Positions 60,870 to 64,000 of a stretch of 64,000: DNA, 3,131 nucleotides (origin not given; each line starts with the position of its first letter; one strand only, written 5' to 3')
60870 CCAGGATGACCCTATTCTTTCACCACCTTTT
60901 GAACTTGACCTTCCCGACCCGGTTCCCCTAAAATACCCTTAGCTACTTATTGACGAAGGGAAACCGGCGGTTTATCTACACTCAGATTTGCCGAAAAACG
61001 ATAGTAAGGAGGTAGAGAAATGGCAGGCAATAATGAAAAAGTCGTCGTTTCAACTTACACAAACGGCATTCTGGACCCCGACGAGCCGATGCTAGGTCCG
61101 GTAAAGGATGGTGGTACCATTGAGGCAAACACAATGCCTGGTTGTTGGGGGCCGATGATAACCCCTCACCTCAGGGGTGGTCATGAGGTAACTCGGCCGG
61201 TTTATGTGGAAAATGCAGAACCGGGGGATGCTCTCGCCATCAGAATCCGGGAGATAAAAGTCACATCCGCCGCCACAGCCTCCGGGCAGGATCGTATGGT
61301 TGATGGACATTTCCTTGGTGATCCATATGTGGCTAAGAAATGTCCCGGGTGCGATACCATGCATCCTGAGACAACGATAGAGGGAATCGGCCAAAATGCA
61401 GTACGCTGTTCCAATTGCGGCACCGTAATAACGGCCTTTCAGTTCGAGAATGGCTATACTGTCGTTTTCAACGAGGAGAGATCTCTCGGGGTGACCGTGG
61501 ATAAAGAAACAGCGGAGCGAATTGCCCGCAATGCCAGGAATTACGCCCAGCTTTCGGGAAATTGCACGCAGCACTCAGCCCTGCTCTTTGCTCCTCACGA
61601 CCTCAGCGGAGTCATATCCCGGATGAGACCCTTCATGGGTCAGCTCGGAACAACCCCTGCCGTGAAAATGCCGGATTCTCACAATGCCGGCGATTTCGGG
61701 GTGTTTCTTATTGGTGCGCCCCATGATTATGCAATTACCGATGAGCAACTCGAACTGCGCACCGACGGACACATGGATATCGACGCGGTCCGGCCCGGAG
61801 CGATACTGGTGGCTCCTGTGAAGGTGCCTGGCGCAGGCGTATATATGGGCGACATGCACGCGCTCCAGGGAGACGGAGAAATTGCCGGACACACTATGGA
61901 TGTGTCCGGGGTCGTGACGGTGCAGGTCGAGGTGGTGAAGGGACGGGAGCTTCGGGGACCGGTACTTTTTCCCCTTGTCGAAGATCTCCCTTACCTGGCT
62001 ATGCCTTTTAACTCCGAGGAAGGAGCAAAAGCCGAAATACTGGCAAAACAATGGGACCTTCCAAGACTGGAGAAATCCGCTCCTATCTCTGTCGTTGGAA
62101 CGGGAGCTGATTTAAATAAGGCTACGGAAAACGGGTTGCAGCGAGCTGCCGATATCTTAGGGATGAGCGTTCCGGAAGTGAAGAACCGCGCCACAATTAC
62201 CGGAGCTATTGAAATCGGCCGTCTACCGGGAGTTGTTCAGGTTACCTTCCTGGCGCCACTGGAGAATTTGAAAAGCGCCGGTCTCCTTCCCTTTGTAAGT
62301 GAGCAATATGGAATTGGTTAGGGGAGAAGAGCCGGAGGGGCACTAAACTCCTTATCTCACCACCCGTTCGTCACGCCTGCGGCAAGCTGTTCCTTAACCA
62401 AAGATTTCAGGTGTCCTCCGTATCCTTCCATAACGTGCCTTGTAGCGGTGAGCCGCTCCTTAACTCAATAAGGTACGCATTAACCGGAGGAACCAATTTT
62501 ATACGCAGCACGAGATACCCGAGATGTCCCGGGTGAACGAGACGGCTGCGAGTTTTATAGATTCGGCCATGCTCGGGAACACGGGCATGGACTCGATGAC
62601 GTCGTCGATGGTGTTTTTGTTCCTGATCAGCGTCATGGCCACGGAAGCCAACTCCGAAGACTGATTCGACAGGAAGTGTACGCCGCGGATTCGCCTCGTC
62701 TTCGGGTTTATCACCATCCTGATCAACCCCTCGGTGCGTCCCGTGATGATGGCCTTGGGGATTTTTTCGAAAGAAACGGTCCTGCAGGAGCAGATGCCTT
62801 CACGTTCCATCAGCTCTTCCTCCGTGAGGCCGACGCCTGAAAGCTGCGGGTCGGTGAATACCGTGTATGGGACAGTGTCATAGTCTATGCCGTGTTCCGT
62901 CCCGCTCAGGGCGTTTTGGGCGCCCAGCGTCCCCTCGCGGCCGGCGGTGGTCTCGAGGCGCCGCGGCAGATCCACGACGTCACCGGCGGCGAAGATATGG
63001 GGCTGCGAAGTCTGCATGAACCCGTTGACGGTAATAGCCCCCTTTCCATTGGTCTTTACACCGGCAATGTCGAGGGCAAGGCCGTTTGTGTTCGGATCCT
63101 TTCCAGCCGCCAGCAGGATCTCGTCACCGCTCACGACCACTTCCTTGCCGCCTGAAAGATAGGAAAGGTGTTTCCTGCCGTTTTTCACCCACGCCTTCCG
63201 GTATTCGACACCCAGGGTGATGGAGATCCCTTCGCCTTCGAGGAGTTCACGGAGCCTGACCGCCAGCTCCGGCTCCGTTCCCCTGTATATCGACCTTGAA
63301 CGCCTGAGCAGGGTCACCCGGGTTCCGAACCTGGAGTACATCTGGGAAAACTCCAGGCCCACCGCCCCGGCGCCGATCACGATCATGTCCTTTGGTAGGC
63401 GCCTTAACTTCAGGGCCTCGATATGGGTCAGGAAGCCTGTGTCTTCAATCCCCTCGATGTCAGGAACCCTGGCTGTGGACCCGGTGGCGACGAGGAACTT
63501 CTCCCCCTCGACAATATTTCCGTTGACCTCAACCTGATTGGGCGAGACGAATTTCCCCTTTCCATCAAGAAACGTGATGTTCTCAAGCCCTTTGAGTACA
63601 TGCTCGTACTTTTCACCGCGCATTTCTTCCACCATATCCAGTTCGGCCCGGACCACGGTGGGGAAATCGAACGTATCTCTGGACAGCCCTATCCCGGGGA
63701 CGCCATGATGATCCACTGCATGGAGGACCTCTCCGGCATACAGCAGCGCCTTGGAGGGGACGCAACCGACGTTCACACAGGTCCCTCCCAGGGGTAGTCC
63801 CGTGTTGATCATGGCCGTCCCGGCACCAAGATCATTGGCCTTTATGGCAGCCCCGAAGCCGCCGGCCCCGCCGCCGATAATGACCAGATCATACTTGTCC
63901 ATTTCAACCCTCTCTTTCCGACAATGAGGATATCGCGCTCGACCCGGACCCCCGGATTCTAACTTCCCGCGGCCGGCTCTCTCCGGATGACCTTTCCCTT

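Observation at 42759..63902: Accessory metal/redox-stress region beginning at a MITE and containing two more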

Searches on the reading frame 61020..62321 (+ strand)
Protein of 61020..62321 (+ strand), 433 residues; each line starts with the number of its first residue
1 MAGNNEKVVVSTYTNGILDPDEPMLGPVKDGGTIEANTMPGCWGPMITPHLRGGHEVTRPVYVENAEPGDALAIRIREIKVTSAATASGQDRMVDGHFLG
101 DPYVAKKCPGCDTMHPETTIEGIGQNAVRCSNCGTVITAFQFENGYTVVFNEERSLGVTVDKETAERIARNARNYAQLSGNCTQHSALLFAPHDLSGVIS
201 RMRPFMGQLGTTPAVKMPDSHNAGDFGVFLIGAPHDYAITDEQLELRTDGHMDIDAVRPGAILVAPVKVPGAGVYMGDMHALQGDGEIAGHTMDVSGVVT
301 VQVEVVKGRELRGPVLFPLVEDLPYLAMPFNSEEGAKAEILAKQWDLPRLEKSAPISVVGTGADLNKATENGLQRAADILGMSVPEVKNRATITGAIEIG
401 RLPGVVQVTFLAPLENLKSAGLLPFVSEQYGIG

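Call 9: search_protein_families(library=pfam, proteins=[window:61020-62321:+])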
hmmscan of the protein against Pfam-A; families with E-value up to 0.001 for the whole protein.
window:61020-62321:+ (433 aa): 1 family
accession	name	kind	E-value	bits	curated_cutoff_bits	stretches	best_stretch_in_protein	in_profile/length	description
PF03069.20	FmdA_AmdA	-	2.4e-51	175.3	27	1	46-411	56-366/373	Acetamidase/Formamidase family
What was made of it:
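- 61020..62321 (+): Formamidase/acetamidase-family protein. PF03069 (call 9).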

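Call 54: search_protein_families(library=ncbifam, proteins=[window:61020-62321:+], max_evalue=0.00001)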
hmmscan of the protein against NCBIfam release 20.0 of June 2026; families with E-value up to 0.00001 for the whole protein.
window:61020-62321:+ (433 aa): 1 family
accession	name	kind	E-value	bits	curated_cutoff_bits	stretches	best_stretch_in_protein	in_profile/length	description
NF045496.1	FormamaseFmdA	equivalog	1.8e-10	40.1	500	1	249-308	221-281/407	formamidase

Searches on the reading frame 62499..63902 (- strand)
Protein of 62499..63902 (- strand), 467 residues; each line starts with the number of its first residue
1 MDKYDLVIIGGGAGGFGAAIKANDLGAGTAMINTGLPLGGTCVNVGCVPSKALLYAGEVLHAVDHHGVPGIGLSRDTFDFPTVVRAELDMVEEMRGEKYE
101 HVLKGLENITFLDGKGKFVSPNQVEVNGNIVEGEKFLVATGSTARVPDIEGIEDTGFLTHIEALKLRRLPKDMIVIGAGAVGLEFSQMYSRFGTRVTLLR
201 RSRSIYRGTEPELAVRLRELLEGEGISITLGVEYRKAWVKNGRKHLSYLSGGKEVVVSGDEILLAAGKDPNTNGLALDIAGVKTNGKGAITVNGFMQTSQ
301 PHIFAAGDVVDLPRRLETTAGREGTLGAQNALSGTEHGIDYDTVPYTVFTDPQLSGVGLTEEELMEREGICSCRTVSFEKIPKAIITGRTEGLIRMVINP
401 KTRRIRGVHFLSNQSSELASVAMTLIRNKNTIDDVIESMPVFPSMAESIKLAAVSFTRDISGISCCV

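Call 9: search_protein_families(library=pfam, proteins=[window:62499-63902:-])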
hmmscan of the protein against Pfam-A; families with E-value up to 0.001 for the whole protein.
window:62499-63902:- (467 aa): 8 families
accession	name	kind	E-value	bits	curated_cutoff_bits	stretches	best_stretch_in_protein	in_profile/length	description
PF07992.20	Pyr_redox_2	-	4.6e-58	197.4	26.1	1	4-315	1-283/291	Pyridine nucleotide-disulphide oxidoreductase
PF02852.28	Pyr_redox_dim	-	4.8e-23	81.9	25.3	1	344-452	1-109/110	Pyridine nucleotide-disulphide oxidoreductase, dimerisation domain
PF00070.33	Pyr_redox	-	7.2e-13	49.3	22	1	173-235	2-64/82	Pyridine nucleotide-disulphide oxidoreductase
PF01134.28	GIDA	-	2.2e-12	47.2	22.1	1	5-142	1-150/391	Glucose inhibited division protein A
PF13738.12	Pyr_redox_3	-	1.7e-08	34.5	30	1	123-307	115-305/305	Pyridine nucleotide-disulphide oxidoreductase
PF12831.13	FAD_oxidored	-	6.3e-06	26.2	27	1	5-49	1-45/416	FAD dependent oxidoreductase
PF03486.20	HI0933_like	-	2.4e-05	24.3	50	0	5-35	2-32/244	HI0933-like protein Rossmann domain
PF01262.27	AlaDh_PNT_C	-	0.0004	20.3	23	0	171-202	29-60/214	Alanine dehydrogenase/PNT, C-terminal domain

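Call 13: find_encoding_contigs(protein=window:62499-63902:-, flank=10000, max_places=6)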
Protein window:62499-63902:- (467 aa): no gene with exactly this product is on record in the collection.

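Call 31: find_related_loci(query=window:62499-63902:-, collection=metagenome_contigs, flank=10000)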
Query window:62499-63902:- (467 aa) in metagenome_contigs; peptide patterns used: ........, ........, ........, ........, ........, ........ (x = any residue, [..] = any of these).
385 stretches matched a pattern; 215 encode a relative of the query (tblastn E <= 1e-3); the best 80 are kept; 80 distinct loci.
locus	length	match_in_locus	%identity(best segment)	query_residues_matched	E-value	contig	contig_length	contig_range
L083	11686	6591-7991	88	1-467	0e+0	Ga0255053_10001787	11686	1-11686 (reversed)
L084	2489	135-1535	88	1-467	0e+0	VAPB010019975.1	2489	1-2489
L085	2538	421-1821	86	1-467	0e+0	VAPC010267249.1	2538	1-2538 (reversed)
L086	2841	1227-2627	86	1-467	0e+0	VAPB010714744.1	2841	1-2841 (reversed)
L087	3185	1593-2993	59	1-467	0e+0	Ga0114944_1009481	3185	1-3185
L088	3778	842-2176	64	23-467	0e+0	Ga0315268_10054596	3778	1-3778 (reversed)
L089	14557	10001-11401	63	1-467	0e+0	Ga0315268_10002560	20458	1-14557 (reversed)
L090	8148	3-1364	60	14-467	0e+0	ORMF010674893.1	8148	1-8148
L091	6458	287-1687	61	1-467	0e+0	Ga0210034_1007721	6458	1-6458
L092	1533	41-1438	61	1-467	0e+0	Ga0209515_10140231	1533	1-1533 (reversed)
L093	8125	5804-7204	61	1-467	0e+0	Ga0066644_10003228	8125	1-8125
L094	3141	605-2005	60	1-467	0e+0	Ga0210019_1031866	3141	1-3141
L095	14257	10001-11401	61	1-467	0e+0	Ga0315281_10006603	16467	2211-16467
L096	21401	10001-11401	61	1-467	0e+0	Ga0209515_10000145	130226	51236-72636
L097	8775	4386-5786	61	1-467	0e+0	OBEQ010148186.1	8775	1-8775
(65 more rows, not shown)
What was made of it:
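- Tried and rejected: The best hit was 88% (call 31).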

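Call 54: search_protein_families(library=ncbifam, proteins=[window:62499-63902:-], max_evalue=0.00001)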
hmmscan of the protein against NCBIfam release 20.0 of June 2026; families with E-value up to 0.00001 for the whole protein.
window:62499-63902:- (467 aa): 44 families (the best 25 are shown)
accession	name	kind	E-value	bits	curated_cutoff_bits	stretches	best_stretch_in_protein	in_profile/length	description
TIGR02053.1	MerA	equivalog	3.6e-148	494.4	454.45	1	4-467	1-464/465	mercury(II) reductase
NF010311.1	PRK13748.1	subfamily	4.8e-99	332.7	600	1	3-466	97-558/560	mercury(II) reductase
TIGR01350.1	lipoamide_DH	equivalog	2.9e-95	319.7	408.8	1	3-456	1-454/461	dihydrolipoyl dehydrogenase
NF004991.0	PRK06370.1-3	subfamily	5.3e-86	289.2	620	1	2-459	34-490/509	FAD-containing oxidoreductase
NF004947.0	PRK06292.2-5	equivalog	5.7e-83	279.4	592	1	1-455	1-457/474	dihydrolipoyl dehydrogenase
NF004946.0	PRK06292.2-4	subfamily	4e-80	269.9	634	1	1-452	1-466/487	dihydrolipoyl dehydrogenase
NF003585.0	PRK05249.1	equivalog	3.7e-78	263.2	465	1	2-455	5-456/464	Si-specific NAD(P)(+) transhydrogenase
NF004992.0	PRK06370.1-4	equivalog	3.9e-78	262.9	629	1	2-449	3-448/459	FAD-containing oxidoreductase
NF004776.0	PRK06116.1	equivalog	6e-78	262.8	480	1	2-448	3-445/450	glutathione-disulfide reductase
TIGR01424.1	gluta_reduc_2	equivalog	1.5e-74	251.2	606.05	1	4-448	3-441/446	glutathione-disulfide reductase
NF004943.0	PRK06292.2-1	equivalog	9.4e-73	245.5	432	1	1-456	1-455/456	dihydrolipoyl dehydrogenase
NF004945.0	PRK06292.2-3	equivalog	2.7e-68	231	494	1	1-451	1-447/457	dihydrolipoyl dehydrogenase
NF005884.0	PRK07846.1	equivalog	3.3e-68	230.4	501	1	1-447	1-442/454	mycothione reductase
NF004939.0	PRK06292.1-1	equivalog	1e-66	225.5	435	1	3-453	5-455/476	dihydrolipoyl dehydrogenase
NF040477.1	chlor_oxi_RclA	equivalog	6.5e-66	222.8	740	1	1-449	1-433/441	reactive chlorine resistance oxidoreductase RclA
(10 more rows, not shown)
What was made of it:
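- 62499..63902 (-): MerA core enzyme (no NmerA domain), the last gene of a merR-merT-merA module that starts beyond the window. TIGR02053 above cut-off (call 54).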

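Call 74: search_protein_families(library=pfam, proteins=[L083:267-821:+, L083:818-1651:+, L083:1673-2707:+, L083:4776-5045:+, L083:4982-5485:+, L083:5766-6131:+, L083:6231-6506:-, L083:9228-9635:+, L083:10019-11389:-], max_evalue=0.001)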
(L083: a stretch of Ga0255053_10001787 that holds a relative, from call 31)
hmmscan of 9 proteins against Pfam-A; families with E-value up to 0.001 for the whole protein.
L083:267-821:+ (184 aa): 1 family
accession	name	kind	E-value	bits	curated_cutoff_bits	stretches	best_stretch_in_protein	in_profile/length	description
PF00403.32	HMA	-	8.9e-08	32.9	24.8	1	43-104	1-61/62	Heavy-metal-associated domain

L083:818-1651:+ (277 aa): 1 family
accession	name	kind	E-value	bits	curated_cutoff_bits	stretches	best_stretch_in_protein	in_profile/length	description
PF13557.12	Phenol_MetA_deg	-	6.4e-09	36.7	22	1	83-192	63-168/242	Putative MetA-pathway of phenol degradation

L083:1673-2707:+ (344 aa): 6 families
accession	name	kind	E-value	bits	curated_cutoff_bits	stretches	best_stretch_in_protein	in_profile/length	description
PF01436.27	NHL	-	1.9e-40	135.4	20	4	209-236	1-28/28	NHL repeat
PF17170.10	DUF5128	-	1.6e-23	83.9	22.9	3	273-337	53-118/321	6-bladed beta-propeller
PF08450.18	SGL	-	4e-11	43.4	26.3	0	122-198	144-222/246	SMP-30/Gluconolactonase/LRE-like region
PF25021.1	TEN_NHL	-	4.5e-08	32.9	27.1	0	307-334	327-354/357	Teneurin NHL domain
PF13449.12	Phytase-like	-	3.6e-05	24.2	27.6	0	61-104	65-107/284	Esterase-like activity of phytase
PF23500.1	DUF7133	-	0.00059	19.7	27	0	266-287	332-353/385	Domain of unknown function (DUF7133)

L083:4776-5045:+ (89 aa): 0 families

L083:4982-5485:+ (167 aa): 3 families
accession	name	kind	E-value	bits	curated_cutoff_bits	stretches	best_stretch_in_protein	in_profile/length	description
PF09278.17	MerR-DNA-bind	-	1.1e-20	74.5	25.4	1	67-130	1-64/65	MerR, DNA binding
PF13411.12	MerR_1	-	4.8e-19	68.7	21.6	1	25-91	2-67/69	MerR HTH family regulatory protein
PF00376.29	MerR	-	1.6e-14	53.8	28.2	1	25-62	1-38/38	MerR family regulatory protein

L083:5766-6131:+ (121 aa): 1 family
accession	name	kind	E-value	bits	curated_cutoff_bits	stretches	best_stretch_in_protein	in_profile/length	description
PF02411.20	MerT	-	4.9e-18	65.7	32.9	1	11-119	4-115/116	MerT mercuric transport protein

L083:6231-6506:- (91 aa): 0 families

L083:9228-9635:+ (135 aa): 0 families

L083:10019-11389:- (456 aa): 10 families
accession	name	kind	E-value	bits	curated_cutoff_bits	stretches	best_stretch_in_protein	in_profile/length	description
PF00158.32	Sigma54_activat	-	8.2e-69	231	20.2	1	148-314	2-168/168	Sigma-54 interaction domain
PF00072.30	Response_reg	-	3.6e-31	108.1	30.2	1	12-122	1-111/111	Response regulator receiver domain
PF25601.1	AAA_lid_14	-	2.3e-24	85.5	27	1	319-391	1-73/87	AAA+ ATPase lid domain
PF14532.12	Sigma54_activ_2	-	9.5e-19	68.4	25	1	151-318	4-138/138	Sigma-54 interaction domain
PF02954.25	HTH_8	-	6.1e-12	45.5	22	1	411-452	1-42/42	Bacterial regulatory protein, Fis family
PF07728.20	AAA_5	-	2.6e-08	34.4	22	1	171-290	2-124/139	AAA domain (dynein-related subfamily)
PF00004.35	AAA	-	8.6e-06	26.7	21.2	1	171-302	1-125/131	ATPase family associated with various cellular activities (AAA)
PF01078.27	Mg_chelatase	-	0.00011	22.1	20.3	0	162-288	15-157/207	Magnesium chelatase, subunit ChlI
PF07724.20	AAA_2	-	0.00014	22.4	27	1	169-294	4-130/166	AAA domain (Cdc48 subfamily)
PF18024.7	HTH_50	-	0.00014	22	27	1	413-454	9-49/50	Helix-turn-helix domain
